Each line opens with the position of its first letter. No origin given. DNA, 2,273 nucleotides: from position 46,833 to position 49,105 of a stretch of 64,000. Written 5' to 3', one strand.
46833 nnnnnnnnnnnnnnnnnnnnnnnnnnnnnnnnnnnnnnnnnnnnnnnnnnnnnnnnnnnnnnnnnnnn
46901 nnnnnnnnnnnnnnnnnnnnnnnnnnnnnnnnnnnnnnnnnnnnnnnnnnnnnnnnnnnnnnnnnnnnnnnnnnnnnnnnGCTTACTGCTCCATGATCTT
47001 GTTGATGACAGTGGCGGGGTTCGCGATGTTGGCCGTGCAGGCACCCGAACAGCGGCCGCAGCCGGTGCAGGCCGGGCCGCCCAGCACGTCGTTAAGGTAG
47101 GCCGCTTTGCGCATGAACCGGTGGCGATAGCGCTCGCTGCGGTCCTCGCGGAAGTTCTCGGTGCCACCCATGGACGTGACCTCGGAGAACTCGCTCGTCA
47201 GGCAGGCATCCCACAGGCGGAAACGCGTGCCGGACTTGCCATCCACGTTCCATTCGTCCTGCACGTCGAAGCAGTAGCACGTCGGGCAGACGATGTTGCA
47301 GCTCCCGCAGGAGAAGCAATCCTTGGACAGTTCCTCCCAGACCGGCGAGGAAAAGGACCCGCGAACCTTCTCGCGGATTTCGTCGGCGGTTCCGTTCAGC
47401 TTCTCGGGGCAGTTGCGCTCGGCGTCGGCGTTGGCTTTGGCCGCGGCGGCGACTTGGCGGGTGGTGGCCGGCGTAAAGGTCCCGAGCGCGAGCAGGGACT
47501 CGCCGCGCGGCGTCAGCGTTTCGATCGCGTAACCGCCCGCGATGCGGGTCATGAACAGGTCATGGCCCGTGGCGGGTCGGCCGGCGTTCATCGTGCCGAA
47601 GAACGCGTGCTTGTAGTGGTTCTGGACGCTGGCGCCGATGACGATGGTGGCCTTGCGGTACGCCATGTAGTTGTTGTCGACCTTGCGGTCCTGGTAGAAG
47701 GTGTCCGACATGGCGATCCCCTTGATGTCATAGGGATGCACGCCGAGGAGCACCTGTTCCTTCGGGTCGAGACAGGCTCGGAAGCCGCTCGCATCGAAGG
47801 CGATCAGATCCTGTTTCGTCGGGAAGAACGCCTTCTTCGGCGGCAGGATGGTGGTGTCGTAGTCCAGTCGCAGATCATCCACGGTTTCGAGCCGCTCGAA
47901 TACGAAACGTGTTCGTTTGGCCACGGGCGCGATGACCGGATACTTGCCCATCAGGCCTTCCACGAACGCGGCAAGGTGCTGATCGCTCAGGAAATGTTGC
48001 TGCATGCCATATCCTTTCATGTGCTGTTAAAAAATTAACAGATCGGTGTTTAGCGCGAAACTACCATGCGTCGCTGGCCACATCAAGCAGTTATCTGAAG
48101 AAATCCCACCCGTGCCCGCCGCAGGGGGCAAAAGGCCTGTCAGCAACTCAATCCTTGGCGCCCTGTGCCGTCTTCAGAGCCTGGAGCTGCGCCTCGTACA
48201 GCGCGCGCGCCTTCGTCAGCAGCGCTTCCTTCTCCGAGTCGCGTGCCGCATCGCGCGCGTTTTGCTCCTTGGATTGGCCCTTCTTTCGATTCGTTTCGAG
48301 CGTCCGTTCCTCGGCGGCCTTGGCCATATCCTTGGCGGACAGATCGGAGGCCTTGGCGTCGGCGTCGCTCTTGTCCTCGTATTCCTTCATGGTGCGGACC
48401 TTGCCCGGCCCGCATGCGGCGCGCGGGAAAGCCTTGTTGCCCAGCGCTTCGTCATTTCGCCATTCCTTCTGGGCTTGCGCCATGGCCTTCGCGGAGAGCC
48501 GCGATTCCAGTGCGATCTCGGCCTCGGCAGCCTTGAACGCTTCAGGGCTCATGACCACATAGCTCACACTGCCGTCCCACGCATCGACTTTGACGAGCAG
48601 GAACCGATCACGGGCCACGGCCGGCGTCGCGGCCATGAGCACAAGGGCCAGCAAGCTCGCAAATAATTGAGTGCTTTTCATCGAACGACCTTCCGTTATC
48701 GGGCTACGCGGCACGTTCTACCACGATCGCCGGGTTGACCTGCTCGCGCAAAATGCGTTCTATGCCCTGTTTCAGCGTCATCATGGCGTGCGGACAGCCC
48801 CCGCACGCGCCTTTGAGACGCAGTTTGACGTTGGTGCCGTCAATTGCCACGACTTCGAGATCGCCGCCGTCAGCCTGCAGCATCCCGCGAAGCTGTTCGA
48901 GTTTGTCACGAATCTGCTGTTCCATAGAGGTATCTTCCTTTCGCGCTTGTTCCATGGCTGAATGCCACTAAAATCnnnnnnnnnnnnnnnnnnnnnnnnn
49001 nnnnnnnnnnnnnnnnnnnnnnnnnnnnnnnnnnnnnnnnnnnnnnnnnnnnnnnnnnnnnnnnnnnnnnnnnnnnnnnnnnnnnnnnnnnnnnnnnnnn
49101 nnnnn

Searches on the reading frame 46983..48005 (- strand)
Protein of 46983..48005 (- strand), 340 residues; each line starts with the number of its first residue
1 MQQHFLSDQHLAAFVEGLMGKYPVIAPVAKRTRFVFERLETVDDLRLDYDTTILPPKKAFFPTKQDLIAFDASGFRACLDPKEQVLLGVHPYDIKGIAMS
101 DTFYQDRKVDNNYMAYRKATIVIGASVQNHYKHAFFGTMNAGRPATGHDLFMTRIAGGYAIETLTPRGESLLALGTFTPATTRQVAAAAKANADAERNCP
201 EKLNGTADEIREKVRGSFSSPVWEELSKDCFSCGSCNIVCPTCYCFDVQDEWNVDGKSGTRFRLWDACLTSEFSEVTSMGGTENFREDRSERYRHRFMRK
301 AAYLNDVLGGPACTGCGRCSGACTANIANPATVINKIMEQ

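Call 10: search_protein_families(library=pfam, proteins=[window:46983-48005:-])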
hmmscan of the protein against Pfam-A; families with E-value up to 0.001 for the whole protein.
window:46983-48005:- (340 aa): 4 families
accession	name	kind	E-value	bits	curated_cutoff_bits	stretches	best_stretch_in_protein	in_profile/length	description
PF17179.9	Fer4_22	-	4.2e-29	101.7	27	1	230-327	2-95/95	4Fe-4S dicluster domain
PF13187.11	Fer4_9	-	1.3e-06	28.7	27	0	312-330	1-19/52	4Fe-4S dicluster domain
PF13183.11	Fer4_8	-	2.9e-05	24.9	27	0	208-242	46-66/68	4Fe-4S dicluster domain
PF13237.11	Fer4_10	-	4.4e-05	23.7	25.5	0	227-253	6-22/53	4Fe-4S dicluster domain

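Call 17: find_homologous_proteins(query=window:46983-48005:-)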
Query window:46983-48005:- (340 aa): 2789 proteins with E <= 0.001 among 7739 candidates; the best 120 are listed.
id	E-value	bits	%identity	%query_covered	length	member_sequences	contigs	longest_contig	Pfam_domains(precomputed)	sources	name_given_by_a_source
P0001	1.6e-196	670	83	100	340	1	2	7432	PF17179.10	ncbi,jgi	-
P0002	4.7e-187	639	79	100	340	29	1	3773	PF17179.10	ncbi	-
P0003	1.0e-186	638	79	100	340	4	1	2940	PF17179.10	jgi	jgi:sulfhydrogenase subunit beta (sulfur reductase)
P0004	9.7e-185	632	78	100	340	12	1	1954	PF17179.10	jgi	-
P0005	3.9e-184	630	78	100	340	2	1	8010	PF17179.10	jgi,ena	-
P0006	8.9e-184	628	78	100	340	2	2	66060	PF17179.10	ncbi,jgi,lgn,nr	ncbi:MAG: 4Fe-4S dicluster domain-containing protein [Lentisphaerae bacterium]|nr:4Fe-4S dicluster d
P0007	2.3e-182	624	77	100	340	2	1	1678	PF17179.10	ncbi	-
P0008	4.1e-182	623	77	100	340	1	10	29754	PF17179.10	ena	-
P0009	4.7e-182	623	77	100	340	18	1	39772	PF17179.10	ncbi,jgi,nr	ncbi:MAG: 4Fe-4S dicluster domain-containing protein [Pseudomonadales bacterium]|jgi:hypothetical pr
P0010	7.4e-182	622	77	100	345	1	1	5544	PF17179.10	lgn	-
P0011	8.8e-182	622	78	100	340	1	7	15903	PF17179.10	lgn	-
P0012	1.4e-181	621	76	100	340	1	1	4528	PF17179.10,PF12838.13,PF13534.12,PF13237.12,PF13183.12,PF13187.12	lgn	-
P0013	4.4e-180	616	76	100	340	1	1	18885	PF17179.10,PF12838.13,PF13183.12,PF13187.12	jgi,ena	-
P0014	9.5e-180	615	74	100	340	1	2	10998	PF17179.10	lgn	-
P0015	3.0e-178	610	75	100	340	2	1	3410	PF17179.10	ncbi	-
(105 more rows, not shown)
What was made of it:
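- Checked: The sulfhydrogenase beta ATG is at 48005 on the minus strand, and most of the closest homologues are also 340 aa, which supports that start (call 17).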

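Call 18: find_encoding_contigs(protein=P0001, flank=10000, max_places=4)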
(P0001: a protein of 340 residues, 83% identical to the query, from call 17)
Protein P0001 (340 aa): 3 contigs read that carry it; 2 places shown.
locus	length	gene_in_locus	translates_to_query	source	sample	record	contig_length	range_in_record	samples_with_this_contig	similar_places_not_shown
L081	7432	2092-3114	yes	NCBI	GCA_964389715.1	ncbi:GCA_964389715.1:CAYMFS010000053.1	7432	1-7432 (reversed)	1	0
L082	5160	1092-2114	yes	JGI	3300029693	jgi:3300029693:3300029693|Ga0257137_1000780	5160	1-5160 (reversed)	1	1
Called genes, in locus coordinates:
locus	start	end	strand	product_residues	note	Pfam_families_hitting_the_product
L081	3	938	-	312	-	?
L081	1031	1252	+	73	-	PF01106:NifU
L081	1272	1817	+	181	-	-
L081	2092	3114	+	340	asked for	PF17179:Fer4_22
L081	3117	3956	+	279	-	PF00970:FAD_binding_6 (weak), PF00175:NAD_binding_1, PF10418:DHODB_Fe-S_bind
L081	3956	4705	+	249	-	PF01058:Oxidored_q6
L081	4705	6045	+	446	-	PF27537:HoxH (weak), PF00374:NiFeSe_Hases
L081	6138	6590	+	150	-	PF01750:HycI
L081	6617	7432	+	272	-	?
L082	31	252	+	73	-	PF01106:NifU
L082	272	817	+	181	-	-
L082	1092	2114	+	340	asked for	PF17179:Fer4_22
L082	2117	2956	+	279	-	PF00970:FAD_binding_6 (weak), PF00175:NAD_binding_1, PF10418:DHODB_Fe-S_bind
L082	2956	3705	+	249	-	PF01058:Oxidored_q6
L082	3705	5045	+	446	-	PF27537:HoxH (weak), PF00374:NiFeSe_Hases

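Call 19: find_encoding_contigs(protein=P0006, flank=10000, max_places=4)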
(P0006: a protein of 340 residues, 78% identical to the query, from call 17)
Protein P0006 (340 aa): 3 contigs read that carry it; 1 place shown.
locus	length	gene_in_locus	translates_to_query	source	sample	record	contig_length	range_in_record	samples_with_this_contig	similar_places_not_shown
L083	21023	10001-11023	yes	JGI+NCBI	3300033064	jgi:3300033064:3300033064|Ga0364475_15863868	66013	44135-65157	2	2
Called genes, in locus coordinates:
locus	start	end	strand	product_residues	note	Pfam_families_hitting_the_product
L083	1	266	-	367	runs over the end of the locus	PF14520:HHH_5 (weak), PF02481:DNA_processg_A, PF17782:WHD_DprA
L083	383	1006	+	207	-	PF01085:HH_signal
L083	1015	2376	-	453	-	PF00291:PALP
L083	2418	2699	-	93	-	PF01371:Trp_repressor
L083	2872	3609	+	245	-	PF01169:GDT1, PF02915:Rubrerythrin (faint)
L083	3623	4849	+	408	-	PF07884:VKOR, PF13462:Thioredoxin_4 (faint)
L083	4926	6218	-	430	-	PF03349:Toluene_X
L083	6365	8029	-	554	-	PF00890:FAD_binding_2 (faint), PF01266:DAO, PF16901:DAO_C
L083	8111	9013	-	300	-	PF00781:DAGK_cat (faint), PF01513:NAD_kinase, PF20143:NAD_kinase_C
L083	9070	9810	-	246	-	PF01479:S4, PF08241:Methyltransf_11 (faint), PF01728:FtsJ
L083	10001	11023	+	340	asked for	PF17179:Fer4_22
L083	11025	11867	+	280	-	PF00970:FAD_binding_6 (weak), PF00175:NAD_binding_1, PF10418:DHODB_Fe-S_bind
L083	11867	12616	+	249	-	PF01058:Oxidored_q6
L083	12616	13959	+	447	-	PF27537:HoxH (faint), PF00374:NiFeSe_Hases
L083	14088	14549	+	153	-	PF01750:HycI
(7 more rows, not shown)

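Call 20: find_encoding_contigs(protein=P0009, flank=10000, max_places=4)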
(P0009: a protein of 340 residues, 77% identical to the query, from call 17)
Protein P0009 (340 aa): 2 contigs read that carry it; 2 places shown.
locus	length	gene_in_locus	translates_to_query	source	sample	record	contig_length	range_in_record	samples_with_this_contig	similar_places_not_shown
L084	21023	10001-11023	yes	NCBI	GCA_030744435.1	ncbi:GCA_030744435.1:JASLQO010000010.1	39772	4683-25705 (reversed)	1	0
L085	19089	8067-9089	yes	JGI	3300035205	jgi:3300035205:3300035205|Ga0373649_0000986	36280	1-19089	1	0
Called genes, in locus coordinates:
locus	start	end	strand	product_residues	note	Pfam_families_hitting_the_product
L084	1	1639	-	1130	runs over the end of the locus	PF00069:Pkinase, PF03109:ABC1 (faint), PF07714:PK_Tyr_Ser-Thr, PF12799:LRR_4 (faint)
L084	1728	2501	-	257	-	PF00072:Response_reg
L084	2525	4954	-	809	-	PF00989:PAS, PF13426:PAS_9 (weak), PF00989:PAS (weak), PF13426:PAS_9, PF00989:PAS, PF08448:PAS_4, PF00512:HisKA, PF02518:HATPase_c, +2 more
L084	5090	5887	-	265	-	PF03446:NAD_binding_2 (weak), PF03807:F420_oxidored, PF14748:P5CR_dimer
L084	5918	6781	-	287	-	PF01513:NAD_kinase, PF20143:NAD_kinase_C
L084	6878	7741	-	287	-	PF01479:S4, PF01728:FtsJ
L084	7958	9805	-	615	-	PF13292:DXP_synthase_N, PF00456:Transketolase_N (faint), PF02775:TPP_enzyme_C (faint), PF02779:Transket_pyr, PF02780:Transketolase_C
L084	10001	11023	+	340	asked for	PF17179:Fer4_22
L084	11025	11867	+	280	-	PF00970:FAD_binding_6 (weak), PF00175:NAD_binding_1, PF10418:DHODB_Fe-S_bind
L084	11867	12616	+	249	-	PF01058:Oxidored_q6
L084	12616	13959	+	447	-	PF00374:NiFeSe_Hases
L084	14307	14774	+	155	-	PF01750:HycI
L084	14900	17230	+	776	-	PF00708:Acylphosphatase, PF07503:zf-HYPF, PF01300:Sua5_yciO_yrdC, PF17788:HypF_C, PF22521:HypF_C_2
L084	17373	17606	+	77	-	PF01455:HupF_HypC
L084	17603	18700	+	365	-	PF01924:HypD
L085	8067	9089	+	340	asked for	PF17179:Fer4_22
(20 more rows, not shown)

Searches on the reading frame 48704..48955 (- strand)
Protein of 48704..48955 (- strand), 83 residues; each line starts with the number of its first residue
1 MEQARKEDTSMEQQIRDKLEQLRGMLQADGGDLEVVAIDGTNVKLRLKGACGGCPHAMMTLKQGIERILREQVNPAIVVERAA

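Call 61: search_protein_families(library=pfam, max_evalue=0.01, proteins=[window:48704-48955:-])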
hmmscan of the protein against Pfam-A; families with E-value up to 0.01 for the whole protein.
window:48704-48955:- (83 aa): 1 family
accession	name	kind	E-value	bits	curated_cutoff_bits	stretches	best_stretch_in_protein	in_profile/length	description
PF01106.22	NifU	-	3.2e-23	82.1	27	1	16-80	2-67/67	NifU-like domain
